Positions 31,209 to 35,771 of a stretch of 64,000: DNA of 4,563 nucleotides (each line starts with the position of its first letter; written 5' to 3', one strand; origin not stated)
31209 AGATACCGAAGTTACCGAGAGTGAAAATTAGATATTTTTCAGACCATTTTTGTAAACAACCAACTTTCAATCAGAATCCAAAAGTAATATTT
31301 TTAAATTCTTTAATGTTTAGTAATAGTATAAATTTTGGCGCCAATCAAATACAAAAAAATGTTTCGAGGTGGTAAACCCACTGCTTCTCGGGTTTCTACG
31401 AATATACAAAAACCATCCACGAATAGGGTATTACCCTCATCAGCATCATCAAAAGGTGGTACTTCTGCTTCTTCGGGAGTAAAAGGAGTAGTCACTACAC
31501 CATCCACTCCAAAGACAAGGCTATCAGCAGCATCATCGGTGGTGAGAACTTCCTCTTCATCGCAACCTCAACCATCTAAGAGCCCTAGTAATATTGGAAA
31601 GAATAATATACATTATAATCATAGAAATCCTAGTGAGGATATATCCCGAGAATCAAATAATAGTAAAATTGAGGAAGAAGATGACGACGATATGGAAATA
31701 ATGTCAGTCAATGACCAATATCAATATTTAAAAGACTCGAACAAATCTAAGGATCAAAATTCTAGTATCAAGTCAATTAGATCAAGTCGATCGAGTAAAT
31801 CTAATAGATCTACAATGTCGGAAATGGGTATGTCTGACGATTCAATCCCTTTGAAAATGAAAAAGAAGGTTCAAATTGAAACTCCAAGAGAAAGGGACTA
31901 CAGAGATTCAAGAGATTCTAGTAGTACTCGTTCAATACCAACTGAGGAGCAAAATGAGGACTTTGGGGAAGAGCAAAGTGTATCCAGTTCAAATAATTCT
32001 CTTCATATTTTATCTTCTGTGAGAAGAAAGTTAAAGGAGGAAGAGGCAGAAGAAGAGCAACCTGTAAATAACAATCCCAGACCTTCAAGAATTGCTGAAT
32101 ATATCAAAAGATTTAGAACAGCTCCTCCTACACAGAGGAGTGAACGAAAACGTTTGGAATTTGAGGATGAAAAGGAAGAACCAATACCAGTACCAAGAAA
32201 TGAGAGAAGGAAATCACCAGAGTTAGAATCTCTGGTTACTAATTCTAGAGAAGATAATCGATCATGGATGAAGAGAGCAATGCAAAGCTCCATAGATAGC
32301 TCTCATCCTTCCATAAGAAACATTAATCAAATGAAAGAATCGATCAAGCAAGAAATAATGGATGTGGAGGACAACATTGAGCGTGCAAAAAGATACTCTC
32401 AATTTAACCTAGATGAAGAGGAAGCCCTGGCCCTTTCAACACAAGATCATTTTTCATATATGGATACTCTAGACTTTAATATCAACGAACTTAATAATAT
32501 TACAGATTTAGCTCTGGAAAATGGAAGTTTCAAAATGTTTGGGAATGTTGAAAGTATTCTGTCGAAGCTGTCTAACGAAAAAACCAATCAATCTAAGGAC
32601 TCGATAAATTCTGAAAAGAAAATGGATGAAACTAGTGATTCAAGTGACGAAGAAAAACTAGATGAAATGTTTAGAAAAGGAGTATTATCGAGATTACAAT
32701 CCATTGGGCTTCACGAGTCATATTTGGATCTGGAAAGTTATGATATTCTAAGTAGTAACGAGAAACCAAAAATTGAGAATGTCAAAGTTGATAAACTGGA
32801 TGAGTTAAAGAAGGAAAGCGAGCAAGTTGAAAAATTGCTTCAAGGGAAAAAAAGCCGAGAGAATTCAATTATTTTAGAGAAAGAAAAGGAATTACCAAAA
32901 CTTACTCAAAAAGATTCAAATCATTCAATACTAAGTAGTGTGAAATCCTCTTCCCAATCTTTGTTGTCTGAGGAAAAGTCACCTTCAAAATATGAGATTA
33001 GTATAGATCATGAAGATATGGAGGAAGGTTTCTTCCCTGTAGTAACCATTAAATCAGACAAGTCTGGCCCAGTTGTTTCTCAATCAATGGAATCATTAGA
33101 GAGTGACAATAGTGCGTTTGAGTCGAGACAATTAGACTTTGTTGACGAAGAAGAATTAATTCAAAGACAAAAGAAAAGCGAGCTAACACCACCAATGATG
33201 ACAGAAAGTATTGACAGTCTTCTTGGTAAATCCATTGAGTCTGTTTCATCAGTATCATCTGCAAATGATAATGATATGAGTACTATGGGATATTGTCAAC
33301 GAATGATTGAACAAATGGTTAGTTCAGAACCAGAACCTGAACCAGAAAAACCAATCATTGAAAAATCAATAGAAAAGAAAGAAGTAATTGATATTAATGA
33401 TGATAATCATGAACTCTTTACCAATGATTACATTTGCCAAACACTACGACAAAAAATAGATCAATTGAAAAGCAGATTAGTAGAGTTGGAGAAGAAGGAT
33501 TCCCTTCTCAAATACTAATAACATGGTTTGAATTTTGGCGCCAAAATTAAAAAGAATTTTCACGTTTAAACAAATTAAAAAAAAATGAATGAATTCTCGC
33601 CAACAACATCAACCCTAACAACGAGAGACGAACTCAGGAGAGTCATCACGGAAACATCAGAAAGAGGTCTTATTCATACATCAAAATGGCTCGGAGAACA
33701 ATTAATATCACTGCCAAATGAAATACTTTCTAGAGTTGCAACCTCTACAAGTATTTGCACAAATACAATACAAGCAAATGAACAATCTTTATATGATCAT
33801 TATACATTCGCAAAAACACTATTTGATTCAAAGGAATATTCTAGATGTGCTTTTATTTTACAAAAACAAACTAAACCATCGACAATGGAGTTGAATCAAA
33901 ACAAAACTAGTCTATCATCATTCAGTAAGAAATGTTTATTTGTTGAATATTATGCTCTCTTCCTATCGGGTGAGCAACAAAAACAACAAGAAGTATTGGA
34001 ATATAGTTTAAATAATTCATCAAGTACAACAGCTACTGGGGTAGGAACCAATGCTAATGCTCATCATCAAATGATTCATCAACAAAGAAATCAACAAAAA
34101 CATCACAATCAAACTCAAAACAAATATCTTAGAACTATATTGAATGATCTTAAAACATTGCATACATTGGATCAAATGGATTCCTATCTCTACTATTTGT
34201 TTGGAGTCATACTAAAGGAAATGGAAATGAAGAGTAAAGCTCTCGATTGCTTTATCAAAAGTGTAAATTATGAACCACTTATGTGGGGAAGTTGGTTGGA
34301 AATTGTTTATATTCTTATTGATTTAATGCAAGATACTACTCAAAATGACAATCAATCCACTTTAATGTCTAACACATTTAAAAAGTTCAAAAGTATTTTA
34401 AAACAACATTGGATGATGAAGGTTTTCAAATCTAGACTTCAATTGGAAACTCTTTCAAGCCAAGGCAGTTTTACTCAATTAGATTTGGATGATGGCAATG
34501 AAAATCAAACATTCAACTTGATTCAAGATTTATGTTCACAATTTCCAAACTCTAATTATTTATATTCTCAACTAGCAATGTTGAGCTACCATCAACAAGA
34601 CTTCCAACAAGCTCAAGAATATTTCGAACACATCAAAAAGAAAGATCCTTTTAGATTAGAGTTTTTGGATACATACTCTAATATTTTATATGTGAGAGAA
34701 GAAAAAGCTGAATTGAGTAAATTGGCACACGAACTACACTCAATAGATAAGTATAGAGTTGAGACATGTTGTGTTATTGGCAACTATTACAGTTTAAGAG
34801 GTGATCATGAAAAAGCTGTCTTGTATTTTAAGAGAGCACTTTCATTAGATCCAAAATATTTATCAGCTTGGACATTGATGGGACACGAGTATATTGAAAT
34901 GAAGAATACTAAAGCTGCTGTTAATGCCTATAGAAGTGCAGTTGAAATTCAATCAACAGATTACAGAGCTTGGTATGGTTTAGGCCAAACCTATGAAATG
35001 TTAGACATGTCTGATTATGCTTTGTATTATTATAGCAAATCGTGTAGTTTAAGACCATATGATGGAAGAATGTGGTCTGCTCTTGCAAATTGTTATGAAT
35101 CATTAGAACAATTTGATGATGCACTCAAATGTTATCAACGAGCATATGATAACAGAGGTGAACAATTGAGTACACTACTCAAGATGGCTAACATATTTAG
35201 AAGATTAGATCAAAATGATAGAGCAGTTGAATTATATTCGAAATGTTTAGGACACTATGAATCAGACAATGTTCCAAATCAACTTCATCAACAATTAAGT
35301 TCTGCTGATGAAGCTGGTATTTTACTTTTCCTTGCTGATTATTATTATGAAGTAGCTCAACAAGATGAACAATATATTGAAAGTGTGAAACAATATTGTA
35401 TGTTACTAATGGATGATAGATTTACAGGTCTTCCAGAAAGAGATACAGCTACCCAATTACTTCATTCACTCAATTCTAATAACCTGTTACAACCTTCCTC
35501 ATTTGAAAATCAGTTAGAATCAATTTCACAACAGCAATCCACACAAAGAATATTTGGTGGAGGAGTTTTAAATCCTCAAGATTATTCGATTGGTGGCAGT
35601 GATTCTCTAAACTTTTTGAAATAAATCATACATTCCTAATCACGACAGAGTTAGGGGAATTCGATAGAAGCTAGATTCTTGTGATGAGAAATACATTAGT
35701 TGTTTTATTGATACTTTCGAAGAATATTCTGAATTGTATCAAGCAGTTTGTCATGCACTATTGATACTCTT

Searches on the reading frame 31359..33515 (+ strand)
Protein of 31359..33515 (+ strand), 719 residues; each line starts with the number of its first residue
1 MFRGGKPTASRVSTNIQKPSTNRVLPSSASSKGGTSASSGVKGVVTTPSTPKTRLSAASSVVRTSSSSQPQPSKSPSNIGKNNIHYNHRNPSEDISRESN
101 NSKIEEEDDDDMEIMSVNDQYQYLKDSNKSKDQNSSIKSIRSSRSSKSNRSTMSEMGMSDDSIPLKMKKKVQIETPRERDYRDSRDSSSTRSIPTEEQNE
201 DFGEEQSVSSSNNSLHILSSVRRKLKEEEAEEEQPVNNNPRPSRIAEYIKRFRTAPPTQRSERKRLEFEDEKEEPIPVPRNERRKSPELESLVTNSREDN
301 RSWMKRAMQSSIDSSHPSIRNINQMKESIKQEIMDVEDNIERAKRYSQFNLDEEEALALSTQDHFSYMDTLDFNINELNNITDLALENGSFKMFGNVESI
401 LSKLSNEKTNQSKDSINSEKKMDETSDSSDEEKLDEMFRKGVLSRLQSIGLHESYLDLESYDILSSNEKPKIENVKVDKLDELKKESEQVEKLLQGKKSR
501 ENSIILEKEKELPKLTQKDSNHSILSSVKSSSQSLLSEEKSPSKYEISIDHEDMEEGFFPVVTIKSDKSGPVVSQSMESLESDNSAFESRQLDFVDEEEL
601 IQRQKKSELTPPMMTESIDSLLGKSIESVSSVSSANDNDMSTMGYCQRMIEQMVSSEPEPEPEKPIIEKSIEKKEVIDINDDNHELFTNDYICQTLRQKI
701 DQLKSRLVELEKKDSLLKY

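Call 14: search_protein_families(library=pfam, proteins=[window:31359-33515:+])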
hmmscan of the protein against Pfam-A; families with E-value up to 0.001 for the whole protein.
window:31359-33515:+ (719 aa): 0 families

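Call 75: search_solved_structures(query=window:31359-33515:+, max_evalue=1)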
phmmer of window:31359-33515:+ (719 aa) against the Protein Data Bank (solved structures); distinct sequences matched with E-value up to 1: 0.

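Call 76: search_protein_families(library=pfam, proteins=[window:31359-33515:+], max_evalue=5)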
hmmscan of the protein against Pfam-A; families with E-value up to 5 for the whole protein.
window:31359-33515:+ (719 aa): 1 family
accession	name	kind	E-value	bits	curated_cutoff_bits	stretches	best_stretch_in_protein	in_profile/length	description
PF18053.6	GyrB_insert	-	0.015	15.7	26.1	1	473-565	10-104/167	DNA gyrase B subunit insert domain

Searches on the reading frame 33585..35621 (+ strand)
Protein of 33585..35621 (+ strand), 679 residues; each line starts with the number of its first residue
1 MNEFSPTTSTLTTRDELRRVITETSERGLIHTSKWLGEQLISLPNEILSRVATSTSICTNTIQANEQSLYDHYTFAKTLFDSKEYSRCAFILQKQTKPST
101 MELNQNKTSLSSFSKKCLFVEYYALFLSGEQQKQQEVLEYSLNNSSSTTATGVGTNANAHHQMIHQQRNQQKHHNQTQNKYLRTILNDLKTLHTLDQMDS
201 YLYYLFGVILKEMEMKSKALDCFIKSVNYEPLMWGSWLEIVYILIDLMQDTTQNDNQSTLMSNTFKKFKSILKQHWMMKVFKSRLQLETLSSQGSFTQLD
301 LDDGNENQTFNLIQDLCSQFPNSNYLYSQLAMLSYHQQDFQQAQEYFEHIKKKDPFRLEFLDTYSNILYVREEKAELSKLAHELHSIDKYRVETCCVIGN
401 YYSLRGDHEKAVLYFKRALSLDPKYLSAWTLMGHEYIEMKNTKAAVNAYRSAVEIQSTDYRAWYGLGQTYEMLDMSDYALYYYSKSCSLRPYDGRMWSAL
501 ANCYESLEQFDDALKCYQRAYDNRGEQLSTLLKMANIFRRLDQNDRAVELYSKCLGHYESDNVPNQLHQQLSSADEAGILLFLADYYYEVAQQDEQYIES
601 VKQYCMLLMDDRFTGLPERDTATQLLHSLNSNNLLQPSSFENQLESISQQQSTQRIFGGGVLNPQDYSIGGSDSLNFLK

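Call 13: find_encoding_contigs(protein=window:33585-35621:+, flank=3000, max_places=4)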
Protein window:33585-35621:+ (679 aa): no gene with exactly this product is on record in the collection.

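Call 14: search_protein_families(library=pfam, proteins=[window:33585-35621:+])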
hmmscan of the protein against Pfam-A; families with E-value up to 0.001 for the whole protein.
window:33585-35621:+ (679 aa): 19 families
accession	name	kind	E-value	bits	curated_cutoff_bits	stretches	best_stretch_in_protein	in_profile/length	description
PF04049.19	ANAPC8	-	7.6e-37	127.7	23.8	1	13-331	2-267/267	Anaphase promoting complex subunit 8 / Cdc23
PF00515.34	TPR_1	-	4.9e-33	112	27.8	3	393-425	2-34/34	Tetratricopeptide repeat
PF07719.23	TPR_2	-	1.6e-27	93.7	27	2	393-425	2-34/34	Tetratricopeptide repeat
PF13181.12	TPR_8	-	2.6e-25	86.8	25.7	2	393-425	2-34/34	Tetratricopeptide repeat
PF13428.12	TPR_14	-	1.8e-18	65.6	23.5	0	496-536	3-43/44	Tetratricopeptide repeat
PF13424.12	TPR_12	-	1.4e-17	64.1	30.1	1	495-559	4-76/77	Tetratricopeptide repeat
PF13414.12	TPR_11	-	3.6e-14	52.6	26.8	1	433-473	1-41/42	TPR repeat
PF13176.12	TPR_7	-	4e-14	51.9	27.9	0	497-520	2-25/36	Tetratricopeptide repeat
PF14559.12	TPR_19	-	7.6e-14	52.2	25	1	406-465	5-63/68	Tetratricopeptide repeat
PF13431.12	TPR_17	-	5.1e-12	45.5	24.4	0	448-480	1-33/34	Tetratricopeptide repeat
PF23914.1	TPR_CcmH_CycH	-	1.2e-10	41.9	42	0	302-352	99-149/158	Cytochrome c-type biogenesis protein H TPR domain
PF13432.12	TPR_16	-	2.6e-09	37.8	32.7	0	432-491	3-62/65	Tetratricopeptide repeat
PF13174.12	TPR_6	-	1e-08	35.7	26.3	0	531-558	3-30/33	Tetratricopeptide repeat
PF13374.12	TPR_10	-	2.3e-07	31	27.5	0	397-420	7-30/42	Tetratricopeptide repeat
PF12895.13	ANAPC3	-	3.7e-07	30.8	27.2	0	58-95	12-49/82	Anaphase-promoting complex, cyclosome, subunit 3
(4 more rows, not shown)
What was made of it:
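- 33585..35624 (+): APC8/CDC23 gene, intronless, 679 aa. Pfam ANAPC8 7.6e-37 (call 14).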

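Call 16: find_homologous_proteins(query=window:33585-35621:+)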
Query window:33585-35621:+ (679 aa): 3112 proteins with E <= 0.001 among 8000 candidates; the best 120 are listed.
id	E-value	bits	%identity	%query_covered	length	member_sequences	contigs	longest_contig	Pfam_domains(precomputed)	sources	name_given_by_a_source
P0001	0.0e+0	1234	80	98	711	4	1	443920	PF13431.13,PF23914.2,PF13414.13,PF04049.20,PF13176.13,PF13428.13,PF13374.13,PF14559.13,PF13371.13,PF00515.35,PF12895.14,PF13424.13,PF21033.5,PF13432.13,PF13429.13,PF13181.13,PF07719.24,PF13174.13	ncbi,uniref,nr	ncbi:hypothetical protein C9374_009147 [Naegleria lovaniensis]|uniref:Cdc23 domain-containing protei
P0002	0.0e+0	1052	97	72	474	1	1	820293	PF03704.24,PF13431.13,PF23914.2,PF13414.13,PF04049.20,PF13176.13,PF13428.13,PF13374.13,PF14559.13,PF13371.13,PF00515.35,PF12895.14,PF13424.13,PF13432.13,PF13429.13,PF13181.13,PF07719.24,PF13174.13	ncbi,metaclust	ncbi:predicted protein, partial [Naegleria gruberi]|metaclust:status=active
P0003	2.2e-254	864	78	73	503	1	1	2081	PF13431.13,PF23914.2,PF13414.13,PF04049.20,PF13176.13,PF13428.13,PF13374.13,PF14559.13,PF13371.13,PF00515.35,PF13424.13,PF21033.5,PF13432.13,PF09295.17,PF13429.13,PF13181.13,PF07719.24,PF13174.13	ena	-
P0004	4.1e-148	513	52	75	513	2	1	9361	PF13431.13,PF23914.2,PF13414.13,PF04049.20,PF13176.13,PF13428.13,PF14559.13,PF00515.35,PF13424.13,PF13432.13,PF09295.17,PF13429.13,PF13181.13,PF07719.24,PF13174.13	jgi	jgi:anaphase-promoting complex subunit 8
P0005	4.7e-146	506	46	87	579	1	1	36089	PF13431.13,PF23914.2,PF13414.13,PF04049.20,PF13176.13,PF13428.13,PF14559.13,PF13371.13,PF00515.35,PF12895.14,PF13424.13,PF13432.13,PF13429.13,PF13181.13,PF07719.24,PF13174.13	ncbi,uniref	ncbi:anaphase-promoting complex subunit Apc8 [Acrasis kona]|uniref:Anaphase-promoting complex subuni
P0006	1.0e-137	478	42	88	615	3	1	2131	PF13431.13,PF23914.2,PF13414.13,PF04049.20,PF13176.13,PF13428.13,PF13374.13,PF14559.13,PF13371.13,PF00515.35,PF12895.14,PF13424.13,PF21033.5,PF13432.13,PF13429.13,PF13181.13,PF07719.24,PF13174.13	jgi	jgi:tetratricopeptide (TPR) repeat protein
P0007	3.0e-109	384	44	63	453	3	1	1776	PF13431.13,PF23914.2,PF13414.13,PF04049.20,PF13176.13,PF13428.13,PF13374.13,PF14559.13,PF13371.13,PF00515.35,PF13424.13,PF21033.5,PF13432.13,PF13429.13,PF13181.13,PF07719.24,PF13174.13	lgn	-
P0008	2.8e-108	381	45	61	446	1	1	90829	PF13431.13,PF23914.2,PF13414.13,PF04049.20,PF13176.13,PF13428.13,PF13374.13,PF14559.13,PF13371.13,PF00515.35,PF13424.13,PF21033.5,PF13432.13,PF13429.13,PF13181.13,PF07719.24,PF13174.13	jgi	jgi:anaphase-promoting complex subunit 8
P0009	6.5e-108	380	38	92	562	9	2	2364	PF13431.13,PF23914.2,PF13414.13,PF04049.20,PF13428.13,PF14559.13,PF24575.2,PF00515.35,PF13424.13,PF21033.5,PF13432.13,PF13181.13,PF07719.24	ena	-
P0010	8.6e-108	380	36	93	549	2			PF13431.13,PF23914.2,PF13414.13,PF04049.20,PF13176.13,PF13428.13,PF14559.13,PF00515.35,PF12895.14,PF13424.13,PF21033.5,PF13432.13,PF13181.13,PF07719.24,PF13174.13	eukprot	eukprot:GILJ01008232.1.p1 GENE.GILJ01008232.1~~GILJ01008232.1.p1 ORF type:complete len:550 (-),score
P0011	1.1e-106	376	37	91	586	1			PF13431.13,PF13414.13,PF04049.20,PF13176.13,PF13428.13,PF14559.13,PF00515.35,PF12895.14,PF13424.13,PF21033.5,PF13432.13,PF13181.13,PF07719.24,PF13174.13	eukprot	eukprot:tig00021127_g18680.t1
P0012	3.4e-106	374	35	91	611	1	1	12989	PF13431.13,PF23914.2,PF13414.13,PF04049.20,PF13176.13,PF13428.13,PF14559.13,PF13371.13,PF00515.35,PF12895.14,PF13424.13,PF21033.5,PF13432.13,PF13181.13,PF07719.24,PF13174.13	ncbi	ncbi:unnamed protein product [Chrysoparadoxa australica]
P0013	4.5e-106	374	40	72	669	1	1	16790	PF13431.13,PF13414.13,PF04049.20,PF13176.13,PF13428.13,PF14559.13,PF13371.13,PF00515.35,PF13424.13,PF13432.13,PF13181.13,PF07719.24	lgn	-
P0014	7.7e-105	370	38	91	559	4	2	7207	PF13431.13,PF23914.2,PF13414.13,PF04049.20,PF13176.13,PF13428.13,PF14559.13,PF13371.13,PF00515.35,PF13424.13,PF21033.5,PF13432.13,PF09295.17,PF13181.13,PF07719.24,PF13174.13,PF20308.5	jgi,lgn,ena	-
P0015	1.5e-104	369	36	92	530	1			PF13431.13,PF23914.2,PF13414.13,PF04049.20,PF13176.13,PF13428.13,PF14559.13,PF00515.35,PF12895.14,PF13424.13,PF13432.13,PF13429.13,PF13181.13,PF07719.24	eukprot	eukprot:gene7512-11836_t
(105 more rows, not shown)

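Call 19: find_encoding_contigs(protein=P0001, flank=10000, max_places=3)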
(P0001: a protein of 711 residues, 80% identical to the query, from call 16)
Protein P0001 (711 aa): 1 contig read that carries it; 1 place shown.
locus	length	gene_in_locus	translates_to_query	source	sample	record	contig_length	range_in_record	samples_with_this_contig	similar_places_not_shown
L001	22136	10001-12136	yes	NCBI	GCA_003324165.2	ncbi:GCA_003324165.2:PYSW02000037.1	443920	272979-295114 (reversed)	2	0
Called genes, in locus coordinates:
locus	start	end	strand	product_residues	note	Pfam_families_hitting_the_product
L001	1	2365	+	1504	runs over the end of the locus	PF23381:Beta-prop_IFT122_1st, PF23383:Beta-prop_IFT140_1st, PF23414:Beta-prop_EML_2, PF24807:WD40_CDC20-Fz, PF24817:WD40_WDHD1_1st, PF25174:Beta-prop_THOC3, PF23389:Beta-prop_WDR19_1st, PF24796:WDR55, +18 more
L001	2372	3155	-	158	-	PF00754:F5_F8_type_C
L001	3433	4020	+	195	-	PF00177:Ribosomal_S7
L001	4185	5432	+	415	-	PF16755:Beta-prop_NUP159_NUP214 (faint), PF25175:Beta-prop_WDR5 (weak), PF24814:WD40_Prp19, PF23419:WD40_RFWD3 (weak), PF24796:WDR55 (weak), PF25174:Beta-prop_THOC3 (weak), PF24807:WD40_CDC20-Fz (weak)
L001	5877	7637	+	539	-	PF01545:Cation_efflux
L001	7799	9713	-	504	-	PF00450:Peptidase_S10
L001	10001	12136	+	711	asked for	PF04049:ANAPC8, PF12895:ANAPC3 (faint), PF14559:TPR_19 (faint), PF13429:TPR_15 (faint), PF00515:TPR_1 (weak), PF13414:TPR_11 (weak), PF00515:TPR_1 (weak), PF13424:TPR_12 (weak), +11 more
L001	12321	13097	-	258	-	-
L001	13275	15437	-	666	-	PF12708:Pect-lyase_RHGA_epim, PF05048:NosD (faint), PF13229:Beta_helix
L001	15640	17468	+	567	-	PF07524:Bromo_TP, PF10406:TAF8_C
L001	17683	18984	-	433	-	PF01156:IU_nuc_hydro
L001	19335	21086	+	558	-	PF24796:WDR55, PF24807:WD40_CDC20-Fz, PF23409:Beta-prop_EML, PF23414:Beta-prop_EML_2, PF24782:WD40_MABP1-WDR62_2nd, PF24814:WD40_Prp19, PF25174:Beta-prop_THOC3, PF25175:Beta-prop_WDR5, +30 more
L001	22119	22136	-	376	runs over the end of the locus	PF01138:RNase_PH, PF03725:RNase_PH_C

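Call 20: find_encoding_contigs(protein=P0002, flank=10000, max_places=3)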
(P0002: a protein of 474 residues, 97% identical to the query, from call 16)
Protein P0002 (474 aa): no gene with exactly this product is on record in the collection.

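Call 52: find_encoding_contigs(protein=P0003, flank=10000, max_places=4)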
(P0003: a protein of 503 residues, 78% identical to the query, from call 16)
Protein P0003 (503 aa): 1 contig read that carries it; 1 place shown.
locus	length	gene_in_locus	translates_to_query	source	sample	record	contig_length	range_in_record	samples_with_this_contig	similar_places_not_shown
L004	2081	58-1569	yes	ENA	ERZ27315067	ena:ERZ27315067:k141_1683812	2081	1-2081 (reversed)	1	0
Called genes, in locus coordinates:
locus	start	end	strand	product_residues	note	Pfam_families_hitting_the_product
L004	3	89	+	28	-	?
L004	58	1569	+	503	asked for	PF04049:ANAPC8, PF07719:TPR_2 (faint), PF09295:ChAPs (faint), PF13181:TPR_8 (faint), PF00515:TPR_1 (weak), PF13414:TPR_11 (weak), PF00515:TPR_1 (weak), PF13424:TPR_12 (weak), +11 more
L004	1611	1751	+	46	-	-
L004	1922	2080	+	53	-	?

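Call 53: find_encoding_contigs(protein=P0005, flank=3000, max_places=2)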
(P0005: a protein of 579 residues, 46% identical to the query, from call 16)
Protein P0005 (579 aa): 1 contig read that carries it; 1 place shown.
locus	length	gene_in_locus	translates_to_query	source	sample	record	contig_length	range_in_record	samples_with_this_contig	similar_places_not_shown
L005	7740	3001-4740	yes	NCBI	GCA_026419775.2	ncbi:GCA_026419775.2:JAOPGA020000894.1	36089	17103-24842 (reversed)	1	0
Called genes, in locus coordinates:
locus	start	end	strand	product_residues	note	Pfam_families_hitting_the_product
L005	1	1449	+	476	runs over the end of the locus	PF07928:Vps54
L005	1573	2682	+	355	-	PF02752:Arrestin_C (weak), PF00339:Arrestin_N, PF02752:Arrestin_C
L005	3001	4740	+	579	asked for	PF04049:ANAPC8, PF07719:TPR_2 (faint), PF12895:ANAPC3 (faint), PF13371:TPR_9 (faint), PF13429:TPR_15 (faint), PF23914:TPR_CcmH_CycH (faint), PF13424:TPR_12 (faint), PF13414:TPR_11 (weak), +8 more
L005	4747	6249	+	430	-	PF00622:SPRY, PF10607:CTLH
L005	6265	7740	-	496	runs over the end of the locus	PF23276:TPR_24 (faint), PF12854:PPR_1 (faint), PF13041:PPR_2 (weak), PF17177:PPR_long (weak), PF13041:PPR_2, PF13812:PPR_3, PF01535:PPR (weak), PF13041:PPR_2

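Call 57: find_encoding_contigs(protein=P0004, flank=4000, max_places=2)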
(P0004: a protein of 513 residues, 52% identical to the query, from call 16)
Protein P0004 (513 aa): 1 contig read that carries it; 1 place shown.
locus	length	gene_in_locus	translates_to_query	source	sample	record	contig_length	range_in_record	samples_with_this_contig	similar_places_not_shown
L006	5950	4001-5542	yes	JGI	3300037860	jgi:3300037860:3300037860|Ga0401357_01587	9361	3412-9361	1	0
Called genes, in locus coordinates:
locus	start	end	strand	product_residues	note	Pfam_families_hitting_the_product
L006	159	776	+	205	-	PF00248:Aldo_ket_red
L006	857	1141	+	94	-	-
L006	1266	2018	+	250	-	PF10277:Frag1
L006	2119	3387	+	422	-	PF01490:Aa_trans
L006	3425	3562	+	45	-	-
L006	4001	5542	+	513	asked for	PF04049:ANAPC8, PF13429:TPR_15 (faint), PF23914:TPR_CcmH_CycH (faint), PF09295:ChAPs (faint), PF13424:TPR_12 (faint), PF13432:TPR_16 (faint), PF00515:TPR_1 (faint), PF13414:TPR_11 (weak), +7 more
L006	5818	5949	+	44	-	?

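Call 58: find_encoding_contigs(protein=P0008, flank=4000, max_places=2)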
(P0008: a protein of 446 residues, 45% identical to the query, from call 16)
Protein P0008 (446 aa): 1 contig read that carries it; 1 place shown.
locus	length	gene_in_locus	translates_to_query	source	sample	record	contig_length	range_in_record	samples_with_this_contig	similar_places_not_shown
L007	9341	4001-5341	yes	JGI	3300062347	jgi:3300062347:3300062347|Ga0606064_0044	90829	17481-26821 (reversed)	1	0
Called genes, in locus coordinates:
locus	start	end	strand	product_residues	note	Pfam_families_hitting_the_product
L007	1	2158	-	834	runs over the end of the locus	PF14622:Ribonucleas_3_3, PF00636:Ribonuclease_3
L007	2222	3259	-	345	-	PF00892:EamA, PF16913:PUNUT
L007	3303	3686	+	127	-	PF04049:ANAPC8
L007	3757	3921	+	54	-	-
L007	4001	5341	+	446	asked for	PF04049:ANAPC8 (faint), PF07719:TPR_2 (faint), PF13431:TPR_17 (faint), PF13429:TPR_15 (faint), PF14559:TPR_19 (faint), PF00515:TPR_1 (weak), PF13414:TPR_11 (weak), PF13432:TPR_16 (weak), +9 more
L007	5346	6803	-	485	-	-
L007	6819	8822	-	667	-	PF00616:RasGAP, PF03836:IQGAP_helical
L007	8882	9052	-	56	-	-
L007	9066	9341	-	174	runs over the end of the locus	-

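Call 79: find_encoding_contigs(protein=P0013, flank=3000, max_places=2)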
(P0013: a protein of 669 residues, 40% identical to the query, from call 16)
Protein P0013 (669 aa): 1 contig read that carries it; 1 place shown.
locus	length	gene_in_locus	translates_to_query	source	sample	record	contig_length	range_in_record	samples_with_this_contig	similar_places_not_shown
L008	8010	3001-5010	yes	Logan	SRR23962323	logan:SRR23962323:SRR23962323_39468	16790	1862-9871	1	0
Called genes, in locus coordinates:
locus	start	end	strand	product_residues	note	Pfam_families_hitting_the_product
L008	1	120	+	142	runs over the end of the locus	-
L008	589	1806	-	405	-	PF02771:Acyl-CoA_dh_N, PF02770:Acyl-CoA_dh_M, PF00441:Acyl-CoA_dh_1, PF08028:Acyl-CoA_dh_2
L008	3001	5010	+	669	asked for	PF04049:ANAPC8, PF07719:TPR_2 (faint), PF13181:TPR_8 (faint), PF13371:TPR_9 (faint), PF13424:TPR_12 (faint), PF13428:TPR_14 (faint), PF13432:TPR_16 (faint), PF13414:TPR_11 (weak), +4 more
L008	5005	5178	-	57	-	-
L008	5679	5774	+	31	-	-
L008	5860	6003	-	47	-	-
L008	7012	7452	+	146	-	PF00125:Histone, PF16211:Histone_H2A_C (weak)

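Call 92: find_encoding_contigs(protein=P0006, flank=3000, max_places=3)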
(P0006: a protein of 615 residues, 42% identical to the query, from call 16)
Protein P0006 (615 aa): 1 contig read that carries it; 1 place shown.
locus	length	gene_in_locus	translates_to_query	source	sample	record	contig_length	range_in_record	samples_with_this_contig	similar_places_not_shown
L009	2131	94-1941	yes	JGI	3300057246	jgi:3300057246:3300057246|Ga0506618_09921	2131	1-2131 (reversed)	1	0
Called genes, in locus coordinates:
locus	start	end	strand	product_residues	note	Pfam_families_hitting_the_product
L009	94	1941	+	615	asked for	PF04049:ANAPC8, PF07719:TPR_2 (faint), PF12895:ANAPC3 (faint), PF13181:TPR_8 (faint), PF13428:TPR_14 (faint), PF00515:TPR_1 (weak), PF13414:TPR_11 (weak), PF13424:TPR_12 (weak), +10 more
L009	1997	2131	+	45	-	?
